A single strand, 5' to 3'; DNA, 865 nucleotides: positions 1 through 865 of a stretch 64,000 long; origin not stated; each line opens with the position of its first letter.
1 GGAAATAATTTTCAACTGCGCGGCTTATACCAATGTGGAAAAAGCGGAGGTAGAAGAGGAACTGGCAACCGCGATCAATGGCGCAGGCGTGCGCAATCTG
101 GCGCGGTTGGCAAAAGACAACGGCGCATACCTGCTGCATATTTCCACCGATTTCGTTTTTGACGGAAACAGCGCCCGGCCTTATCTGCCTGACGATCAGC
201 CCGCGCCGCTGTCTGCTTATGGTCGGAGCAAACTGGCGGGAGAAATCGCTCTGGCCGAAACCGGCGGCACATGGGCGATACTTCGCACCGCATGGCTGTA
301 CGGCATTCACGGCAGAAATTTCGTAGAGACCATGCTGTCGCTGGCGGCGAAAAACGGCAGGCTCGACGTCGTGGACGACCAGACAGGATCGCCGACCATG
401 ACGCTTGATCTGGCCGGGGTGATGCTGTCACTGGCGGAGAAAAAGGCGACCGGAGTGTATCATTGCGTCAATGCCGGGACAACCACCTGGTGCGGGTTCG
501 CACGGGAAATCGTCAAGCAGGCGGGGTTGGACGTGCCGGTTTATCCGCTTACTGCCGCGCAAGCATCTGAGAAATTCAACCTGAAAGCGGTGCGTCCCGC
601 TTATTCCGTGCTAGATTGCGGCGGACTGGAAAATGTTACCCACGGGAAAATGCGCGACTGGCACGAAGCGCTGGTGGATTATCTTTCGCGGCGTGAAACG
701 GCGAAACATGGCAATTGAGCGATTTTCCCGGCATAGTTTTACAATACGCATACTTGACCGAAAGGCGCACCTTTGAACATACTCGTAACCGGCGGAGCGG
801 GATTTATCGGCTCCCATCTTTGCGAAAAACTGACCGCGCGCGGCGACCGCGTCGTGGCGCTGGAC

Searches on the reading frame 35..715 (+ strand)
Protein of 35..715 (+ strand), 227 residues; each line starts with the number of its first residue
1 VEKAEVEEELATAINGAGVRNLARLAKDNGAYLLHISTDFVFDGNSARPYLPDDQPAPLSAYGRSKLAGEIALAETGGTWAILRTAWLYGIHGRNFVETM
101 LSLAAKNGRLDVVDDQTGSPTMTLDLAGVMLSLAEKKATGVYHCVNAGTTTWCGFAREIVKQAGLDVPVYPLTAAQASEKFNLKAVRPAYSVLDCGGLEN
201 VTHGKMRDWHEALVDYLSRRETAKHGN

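Call 71: search_protein_families(library=padloc, alignment_id=A4, max_evalue=1e-8)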
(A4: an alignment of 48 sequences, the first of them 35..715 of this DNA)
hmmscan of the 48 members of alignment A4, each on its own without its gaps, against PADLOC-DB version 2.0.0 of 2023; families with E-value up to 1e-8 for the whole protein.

A. member 1, window:35-715:+ (227 aa): 0 families

B. families by the number of members that match (of 48 scanned): 7 families
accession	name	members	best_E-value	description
PDLC04140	mad8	3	4.3e-33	mads_8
PDLC04135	mad3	2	1.9e-26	mads_3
PDLC02980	AriA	2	2e-15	-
PDLC02806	SspH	1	9.9e-58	SspH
PDLC02804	SspH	1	5.2e-54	SspH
PDLC02919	HEAT-ARM_XIII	1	1.1e-12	-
PDLC04213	HEC-02A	1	9.7e-09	-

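Call 73: search_protein_families(library=pfam, alignment_id=A4, max_evalue=1e-8)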
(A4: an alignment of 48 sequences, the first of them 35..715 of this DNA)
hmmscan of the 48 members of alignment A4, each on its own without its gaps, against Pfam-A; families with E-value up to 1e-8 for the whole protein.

A. member 1, window:35-715:+ (227 aa): 1 family
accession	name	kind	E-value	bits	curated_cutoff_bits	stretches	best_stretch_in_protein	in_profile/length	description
PF04321.23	RmlD_sub_bind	-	8.1e-73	245.4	27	1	2-219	65-284/287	RmlD substrate binding domain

B. families by the number of members that match (of 48 scanned): 82 families (the first 25 are shown)
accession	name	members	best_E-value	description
PF04321.23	RmlD_sub_bind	2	8.1e-73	RmlD substrate binding domain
PF07719.23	TPR_2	2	2.9e-53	Tetratricopeptide repeat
PF00515.34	TPR_1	2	1.5e-52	Tetratricopeptide repeat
PF13414.12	TPR_11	2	1.6e-48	TPR repeat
PF13181.12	TPR_8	2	1.7e-44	Tetratricopeptide repeat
PF13428.12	TPR_14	2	4.9e-40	Tetratricopeptide repeat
PF14559.12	TPR_19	2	7.8e-38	Tetratricopeptide repeat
PF02878.22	PGM_PMM_I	2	1.6e-37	Phosphoglucomutase/phosphomannomutase, alpha/beta/alpha domain I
PF13432.12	TPR_16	2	2.2e-36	Tetratricopeptide repeat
PF13431.12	TPR_17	2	7.3e-33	Tetratricopeptide repeat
PF00005.33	ABC_tran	2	5.2e-28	ABC transporter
PF02880.22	PGM_PMM_III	2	1.3e-26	Phosphoglucomutase/phosphomannomutase, alpha/beta/alpha domain III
PF02879.22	PGM_PMM_II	2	1.7e-25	Phosphoglucomutase/phosphomannomutase, alpha/beta/alpha domain II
PF00072.30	Response_reg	2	4.7e-17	Response regulator receiver domain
PF13304.12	AAA_21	2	1.5e-16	AAA domain, putative AbiEii toxin, Type IV TA system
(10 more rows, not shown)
